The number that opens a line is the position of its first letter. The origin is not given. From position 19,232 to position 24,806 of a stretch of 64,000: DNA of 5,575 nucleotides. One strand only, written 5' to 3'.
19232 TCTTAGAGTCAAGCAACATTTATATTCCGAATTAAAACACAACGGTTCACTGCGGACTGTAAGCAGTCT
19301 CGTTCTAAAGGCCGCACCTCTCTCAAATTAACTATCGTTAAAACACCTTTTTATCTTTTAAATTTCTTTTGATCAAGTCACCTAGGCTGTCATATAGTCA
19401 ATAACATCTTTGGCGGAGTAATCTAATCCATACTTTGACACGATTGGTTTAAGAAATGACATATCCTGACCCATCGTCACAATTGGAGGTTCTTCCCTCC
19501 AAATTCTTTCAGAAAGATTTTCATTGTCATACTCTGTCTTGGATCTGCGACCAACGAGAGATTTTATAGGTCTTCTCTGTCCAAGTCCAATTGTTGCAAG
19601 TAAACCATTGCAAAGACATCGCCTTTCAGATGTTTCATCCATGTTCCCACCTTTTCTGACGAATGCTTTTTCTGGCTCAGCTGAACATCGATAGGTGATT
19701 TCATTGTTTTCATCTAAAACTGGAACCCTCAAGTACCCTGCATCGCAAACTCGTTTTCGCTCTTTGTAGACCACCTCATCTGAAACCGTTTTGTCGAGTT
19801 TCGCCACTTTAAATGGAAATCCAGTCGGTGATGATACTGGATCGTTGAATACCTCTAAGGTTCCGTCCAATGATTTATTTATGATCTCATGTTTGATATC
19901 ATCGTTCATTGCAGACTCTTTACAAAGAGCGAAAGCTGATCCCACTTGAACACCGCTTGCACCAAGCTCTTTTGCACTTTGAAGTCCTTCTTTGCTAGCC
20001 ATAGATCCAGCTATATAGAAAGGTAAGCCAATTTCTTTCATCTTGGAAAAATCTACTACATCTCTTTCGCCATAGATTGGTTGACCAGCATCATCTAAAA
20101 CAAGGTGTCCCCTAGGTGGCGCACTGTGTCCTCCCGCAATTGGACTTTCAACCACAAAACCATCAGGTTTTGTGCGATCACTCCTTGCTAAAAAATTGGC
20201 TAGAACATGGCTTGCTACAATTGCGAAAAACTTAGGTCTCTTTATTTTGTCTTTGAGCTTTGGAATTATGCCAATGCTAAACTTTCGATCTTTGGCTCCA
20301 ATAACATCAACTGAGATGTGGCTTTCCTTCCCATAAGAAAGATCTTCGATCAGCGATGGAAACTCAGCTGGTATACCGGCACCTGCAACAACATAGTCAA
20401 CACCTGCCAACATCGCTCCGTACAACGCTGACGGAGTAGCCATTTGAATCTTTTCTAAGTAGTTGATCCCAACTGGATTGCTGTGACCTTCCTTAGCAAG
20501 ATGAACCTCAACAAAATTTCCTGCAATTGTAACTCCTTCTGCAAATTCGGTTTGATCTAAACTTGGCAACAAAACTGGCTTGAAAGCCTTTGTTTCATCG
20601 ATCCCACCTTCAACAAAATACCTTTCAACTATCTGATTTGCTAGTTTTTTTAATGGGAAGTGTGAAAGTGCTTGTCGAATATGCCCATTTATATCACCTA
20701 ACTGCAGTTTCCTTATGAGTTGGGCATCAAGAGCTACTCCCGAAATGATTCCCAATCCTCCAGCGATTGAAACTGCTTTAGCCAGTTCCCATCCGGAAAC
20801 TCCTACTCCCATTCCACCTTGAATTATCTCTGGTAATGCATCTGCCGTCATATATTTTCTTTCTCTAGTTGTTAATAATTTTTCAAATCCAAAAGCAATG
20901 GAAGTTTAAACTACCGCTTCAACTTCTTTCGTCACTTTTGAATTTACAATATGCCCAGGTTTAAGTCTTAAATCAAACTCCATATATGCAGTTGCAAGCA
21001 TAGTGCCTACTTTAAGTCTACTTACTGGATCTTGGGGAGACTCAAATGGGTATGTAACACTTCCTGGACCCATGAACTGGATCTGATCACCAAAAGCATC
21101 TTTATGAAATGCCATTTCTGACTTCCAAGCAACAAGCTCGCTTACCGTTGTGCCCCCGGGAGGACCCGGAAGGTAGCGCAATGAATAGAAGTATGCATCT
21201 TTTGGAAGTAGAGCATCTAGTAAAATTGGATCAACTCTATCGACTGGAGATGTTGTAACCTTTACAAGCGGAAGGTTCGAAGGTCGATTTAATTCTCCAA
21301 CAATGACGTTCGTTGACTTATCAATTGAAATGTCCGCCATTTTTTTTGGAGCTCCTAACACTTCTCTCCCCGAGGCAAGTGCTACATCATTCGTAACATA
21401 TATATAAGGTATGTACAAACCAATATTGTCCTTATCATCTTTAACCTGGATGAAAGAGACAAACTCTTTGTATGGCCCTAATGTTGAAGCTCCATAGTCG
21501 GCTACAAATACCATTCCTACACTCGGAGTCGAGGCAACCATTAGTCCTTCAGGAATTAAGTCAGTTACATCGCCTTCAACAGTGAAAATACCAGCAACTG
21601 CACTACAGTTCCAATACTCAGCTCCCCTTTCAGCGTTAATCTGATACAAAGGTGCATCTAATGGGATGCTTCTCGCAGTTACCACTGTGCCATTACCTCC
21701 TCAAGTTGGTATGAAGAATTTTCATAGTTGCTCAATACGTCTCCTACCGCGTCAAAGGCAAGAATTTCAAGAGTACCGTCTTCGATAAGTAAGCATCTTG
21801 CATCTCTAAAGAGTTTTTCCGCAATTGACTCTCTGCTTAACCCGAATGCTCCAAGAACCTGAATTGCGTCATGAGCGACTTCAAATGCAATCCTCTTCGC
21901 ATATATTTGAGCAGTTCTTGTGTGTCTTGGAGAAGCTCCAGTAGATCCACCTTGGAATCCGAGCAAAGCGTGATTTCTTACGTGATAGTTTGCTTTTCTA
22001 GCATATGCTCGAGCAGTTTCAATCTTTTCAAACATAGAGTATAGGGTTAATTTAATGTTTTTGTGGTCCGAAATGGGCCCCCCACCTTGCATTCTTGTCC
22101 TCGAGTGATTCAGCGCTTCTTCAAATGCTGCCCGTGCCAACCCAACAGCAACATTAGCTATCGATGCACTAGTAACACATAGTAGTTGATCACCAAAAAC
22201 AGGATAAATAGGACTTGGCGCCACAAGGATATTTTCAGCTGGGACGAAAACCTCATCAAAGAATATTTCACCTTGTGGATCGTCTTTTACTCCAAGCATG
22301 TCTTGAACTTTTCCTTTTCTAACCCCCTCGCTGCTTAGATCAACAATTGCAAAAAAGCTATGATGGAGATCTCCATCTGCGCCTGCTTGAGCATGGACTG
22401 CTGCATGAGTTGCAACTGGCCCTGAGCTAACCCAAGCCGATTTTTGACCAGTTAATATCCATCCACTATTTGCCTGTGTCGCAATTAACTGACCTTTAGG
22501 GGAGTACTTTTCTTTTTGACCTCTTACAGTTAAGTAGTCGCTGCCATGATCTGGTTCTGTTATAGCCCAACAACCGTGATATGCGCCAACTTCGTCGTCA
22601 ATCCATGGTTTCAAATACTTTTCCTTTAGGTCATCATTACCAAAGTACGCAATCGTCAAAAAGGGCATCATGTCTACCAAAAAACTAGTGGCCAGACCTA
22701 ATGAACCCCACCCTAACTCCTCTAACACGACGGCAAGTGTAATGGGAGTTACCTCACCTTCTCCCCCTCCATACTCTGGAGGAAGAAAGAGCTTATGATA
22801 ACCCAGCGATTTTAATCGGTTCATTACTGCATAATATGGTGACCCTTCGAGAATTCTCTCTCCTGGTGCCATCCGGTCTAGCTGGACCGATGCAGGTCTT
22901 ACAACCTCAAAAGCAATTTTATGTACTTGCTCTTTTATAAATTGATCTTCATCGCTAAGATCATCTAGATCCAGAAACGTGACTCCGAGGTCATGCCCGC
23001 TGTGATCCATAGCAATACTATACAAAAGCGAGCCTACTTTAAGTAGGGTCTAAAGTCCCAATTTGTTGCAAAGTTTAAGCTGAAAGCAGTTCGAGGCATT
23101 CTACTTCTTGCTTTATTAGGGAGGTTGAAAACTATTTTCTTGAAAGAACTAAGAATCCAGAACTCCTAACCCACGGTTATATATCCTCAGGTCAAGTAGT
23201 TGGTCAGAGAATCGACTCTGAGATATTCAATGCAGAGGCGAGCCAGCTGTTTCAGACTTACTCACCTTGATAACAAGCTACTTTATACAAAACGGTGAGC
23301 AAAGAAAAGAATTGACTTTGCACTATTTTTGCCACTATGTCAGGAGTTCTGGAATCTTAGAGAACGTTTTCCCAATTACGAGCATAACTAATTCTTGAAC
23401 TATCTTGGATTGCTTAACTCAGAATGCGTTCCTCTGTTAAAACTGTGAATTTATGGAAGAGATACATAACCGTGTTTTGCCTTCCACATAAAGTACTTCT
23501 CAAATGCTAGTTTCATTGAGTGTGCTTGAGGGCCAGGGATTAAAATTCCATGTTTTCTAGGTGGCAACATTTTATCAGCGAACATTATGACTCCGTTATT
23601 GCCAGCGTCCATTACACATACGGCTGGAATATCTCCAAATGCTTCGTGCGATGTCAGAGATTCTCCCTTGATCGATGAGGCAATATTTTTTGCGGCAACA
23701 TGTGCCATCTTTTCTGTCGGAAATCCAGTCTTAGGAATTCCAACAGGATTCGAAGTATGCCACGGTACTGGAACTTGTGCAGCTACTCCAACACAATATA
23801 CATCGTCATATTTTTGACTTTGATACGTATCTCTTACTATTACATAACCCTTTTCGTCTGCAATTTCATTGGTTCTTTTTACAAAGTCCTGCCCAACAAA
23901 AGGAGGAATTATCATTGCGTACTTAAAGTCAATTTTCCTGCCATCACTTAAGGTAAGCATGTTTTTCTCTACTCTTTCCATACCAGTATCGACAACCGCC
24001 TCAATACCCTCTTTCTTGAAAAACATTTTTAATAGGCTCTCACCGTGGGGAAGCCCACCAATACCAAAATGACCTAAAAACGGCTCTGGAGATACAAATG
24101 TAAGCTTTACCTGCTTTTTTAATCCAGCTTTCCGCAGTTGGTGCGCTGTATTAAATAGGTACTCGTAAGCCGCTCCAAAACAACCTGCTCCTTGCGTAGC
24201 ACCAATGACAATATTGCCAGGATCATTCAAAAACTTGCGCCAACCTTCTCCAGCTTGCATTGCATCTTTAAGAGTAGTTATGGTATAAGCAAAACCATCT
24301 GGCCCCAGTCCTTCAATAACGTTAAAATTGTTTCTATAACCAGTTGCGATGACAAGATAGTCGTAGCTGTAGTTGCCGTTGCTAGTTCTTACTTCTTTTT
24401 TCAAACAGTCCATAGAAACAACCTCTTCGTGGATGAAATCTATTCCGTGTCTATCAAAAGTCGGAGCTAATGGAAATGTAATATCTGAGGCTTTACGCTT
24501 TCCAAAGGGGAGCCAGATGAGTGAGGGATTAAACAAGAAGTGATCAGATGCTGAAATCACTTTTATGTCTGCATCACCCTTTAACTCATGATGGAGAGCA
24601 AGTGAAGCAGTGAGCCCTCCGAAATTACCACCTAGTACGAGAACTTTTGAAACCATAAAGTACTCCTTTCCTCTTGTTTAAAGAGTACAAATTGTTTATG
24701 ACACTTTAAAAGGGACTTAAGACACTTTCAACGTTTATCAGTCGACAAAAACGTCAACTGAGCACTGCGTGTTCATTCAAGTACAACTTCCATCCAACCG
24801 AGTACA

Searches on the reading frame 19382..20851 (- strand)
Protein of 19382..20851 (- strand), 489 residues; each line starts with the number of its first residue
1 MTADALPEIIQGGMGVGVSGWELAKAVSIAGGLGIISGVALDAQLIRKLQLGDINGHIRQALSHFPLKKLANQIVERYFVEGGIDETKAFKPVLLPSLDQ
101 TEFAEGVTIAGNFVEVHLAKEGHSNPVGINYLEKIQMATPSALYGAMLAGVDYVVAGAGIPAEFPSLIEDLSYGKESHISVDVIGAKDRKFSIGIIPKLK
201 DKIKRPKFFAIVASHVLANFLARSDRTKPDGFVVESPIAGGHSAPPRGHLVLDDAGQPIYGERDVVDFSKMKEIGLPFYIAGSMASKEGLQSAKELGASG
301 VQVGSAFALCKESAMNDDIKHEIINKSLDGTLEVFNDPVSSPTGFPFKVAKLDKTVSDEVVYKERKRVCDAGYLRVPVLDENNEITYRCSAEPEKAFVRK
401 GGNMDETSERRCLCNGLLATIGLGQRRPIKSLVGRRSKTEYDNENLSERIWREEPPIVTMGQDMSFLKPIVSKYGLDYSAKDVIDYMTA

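Call 9: search_protein_families(library=pfam, proteins=[window:19382-20851:-])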
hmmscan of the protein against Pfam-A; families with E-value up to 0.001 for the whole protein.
window:19382-20851:- (489 aa): 1 family
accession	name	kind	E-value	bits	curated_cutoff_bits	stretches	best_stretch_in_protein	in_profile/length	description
PF03060.21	NMO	-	3.3e-18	66.6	28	2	226-332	154-250/331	Nitronate monooxygenase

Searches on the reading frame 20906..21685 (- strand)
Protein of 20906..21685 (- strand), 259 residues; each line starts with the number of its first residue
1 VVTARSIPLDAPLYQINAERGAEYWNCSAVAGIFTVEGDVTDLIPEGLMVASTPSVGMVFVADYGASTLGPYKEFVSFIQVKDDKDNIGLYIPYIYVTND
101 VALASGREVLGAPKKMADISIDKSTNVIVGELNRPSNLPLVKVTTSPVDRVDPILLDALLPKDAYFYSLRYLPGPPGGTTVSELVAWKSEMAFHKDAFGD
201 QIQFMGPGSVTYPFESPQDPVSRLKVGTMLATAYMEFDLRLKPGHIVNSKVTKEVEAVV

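Call 9: search_protein_families(library=pfam, proteins=[window:20906-21685:-])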
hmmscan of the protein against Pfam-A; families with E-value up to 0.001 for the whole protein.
window:20906-21685:- (259 aa): 1 family
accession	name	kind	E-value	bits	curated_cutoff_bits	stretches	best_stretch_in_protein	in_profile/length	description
PF06314.16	ADC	-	3.2e-42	145.1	29.8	1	26-248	20-235/238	Acetoacetate decarboxylase (ADC)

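Call 24: search_protein_families(library=ncbifam, proteins=[window:20906-21685:-], max_evalue=0.00001)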
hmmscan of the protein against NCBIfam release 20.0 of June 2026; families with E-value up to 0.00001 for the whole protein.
window:20906-21685:- (259 aa): 1 family
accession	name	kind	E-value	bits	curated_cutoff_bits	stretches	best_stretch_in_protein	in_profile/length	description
NF002614.0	PRK02265.1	subfamily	4.8e-13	49.1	150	1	37-248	41-241/246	acetoacetate decarboxylase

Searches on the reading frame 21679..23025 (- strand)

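Call 8: search_protein_families(library=pfam, proteins=[window:21679-23025:-])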
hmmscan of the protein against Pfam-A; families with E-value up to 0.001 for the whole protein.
window:21679-23025:- (448 aa): 4 families
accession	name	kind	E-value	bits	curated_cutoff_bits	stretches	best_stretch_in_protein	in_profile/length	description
PF00441.29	Acyl-CoA_dh_1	-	7.6e-23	81.8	22.4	1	287-422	16-141/150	Acyl-CoA dehydrogenase, C-terminal domain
PF02770.24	Acyl-CoA_dh_M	-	2.4e-14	53.7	33.3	1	152-259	1-97/97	Acyl-CoA dehydrogenase, middle domain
PF02771.21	Acyl-CoA_dh_N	-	1.4e-13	51.7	22.9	1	24-143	1-111/113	Acyl-CoA dehydrogenase, N-terminal domain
PF08028.16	Acyl-CoA_dh_2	-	1.3e-12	48.6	22.7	1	288-411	2-125/134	Acyl-CoA dehydrogenase, C-terminal domain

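Call 24: search_protein_families(library=ncbifam, proteins=[window:21679-23010:-], max_evalue=0.00001)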
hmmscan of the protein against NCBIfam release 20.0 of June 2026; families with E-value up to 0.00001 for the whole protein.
window:21679-23010:- (443 aa): 13 families
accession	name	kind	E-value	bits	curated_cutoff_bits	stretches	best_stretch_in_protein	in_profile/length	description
NF042972.1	AcrlCoAredClosAcrC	equivalog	5.5e-38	130.6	640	1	17-417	4-368/378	acryloyl-CoA reductase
NF043006.1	CyhCrbnylCoADH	equivalog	4e-34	118.2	650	1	45-415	21-365/380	cyclohexane-1-carbonyl-CoA dehydrogenase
NF045552.1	GlutCoADH_Des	equivalog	1.1e-33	116.9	470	1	17-416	4-370/387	glutaryl-CoA dehydrogenase Acd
NF042439.1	SulpropCoADesulf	equivalog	2e-32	112.4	600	1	60-426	27-371/379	3-sulfinopropanoyl-CoA desulfinase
NF045652.1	ProlPCPDhRedW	equivalog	1.5e-26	93.1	650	1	76-416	50-364/376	L-prolyl-[peptidyl-carrier protein] dehydrogenase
NF008997.0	PRK12341.1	equivalog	7.7e-26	91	537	1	62-431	42-382/382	acyl-CoA dehydrogenase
NF058590.1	AcCoDHFadEBacil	equivalog_domain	3.1e-25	88.8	600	1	16-416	19-401/586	acyl-CoA dehydrogenase FadE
NF002885.1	PRK03354.1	equivalog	3.6e-23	82.2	540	1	64-429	44-377/378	crotonobetainyl-CoA dehydrogenase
NF053553.1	prodigi_MBC_PigA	equivalog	6.9e-23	81.4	500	1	21-413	8-367/381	prodigiosin MBC biosynthesis dehydrogenase PigA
NF052270.1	Staph_DH_FadE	equivalog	6.3e-18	64.7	600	1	115-418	112-386/400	acyl-CoA dehydrogenase FadE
TIGR03207.1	cyc_hxne_CoA_dh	equivalog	6.2e-17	61.4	575.35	1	27-417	10-363/372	cyclohexanecarboxyl-CoA dehydrogenase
TIGR03204.1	pimC_large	equivalog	1.8e-10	40.3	623.85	1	59-317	45-278/395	pimeloyl-CoA dehydrogenase large subunit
TIGR04022.1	sulfur_SfnB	equivalog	2.1e-07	30.2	430.9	1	177-411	135-366/391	SfnB family sulfur acquisition oxidoreductase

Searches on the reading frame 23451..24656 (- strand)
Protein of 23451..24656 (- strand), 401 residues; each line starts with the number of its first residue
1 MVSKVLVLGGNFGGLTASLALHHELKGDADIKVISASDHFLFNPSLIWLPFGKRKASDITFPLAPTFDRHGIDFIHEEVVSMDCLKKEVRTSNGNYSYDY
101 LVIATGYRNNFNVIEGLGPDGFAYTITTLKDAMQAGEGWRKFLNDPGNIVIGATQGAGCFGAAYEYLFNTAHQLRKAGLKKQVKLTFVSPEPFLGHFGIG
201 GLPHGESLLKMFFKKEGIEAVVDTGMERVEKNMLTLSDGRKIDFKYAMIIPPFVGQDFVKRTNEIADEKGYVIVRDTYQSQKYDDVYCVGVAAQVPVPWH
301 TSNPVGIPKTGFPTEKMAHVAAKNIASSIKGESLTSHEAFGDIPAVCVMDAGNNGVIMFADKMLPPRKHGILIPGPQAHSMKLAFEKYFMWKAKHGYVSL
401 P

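Call 8: search_protein_families(library=pfam, proteins=[window:23451-24656:-])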
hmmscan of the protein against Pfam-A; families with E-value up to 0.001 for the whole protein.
window:23451-24656:- (401 aa): 1 family
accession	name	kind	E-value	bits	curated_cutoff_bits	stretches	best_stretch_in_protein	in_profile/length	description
PF07992.20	Pyr_redox_2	-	1.7e-14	54.4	26.1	1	4-301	2-286/291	Pyridine nucleotide-disulphide oxidoreductase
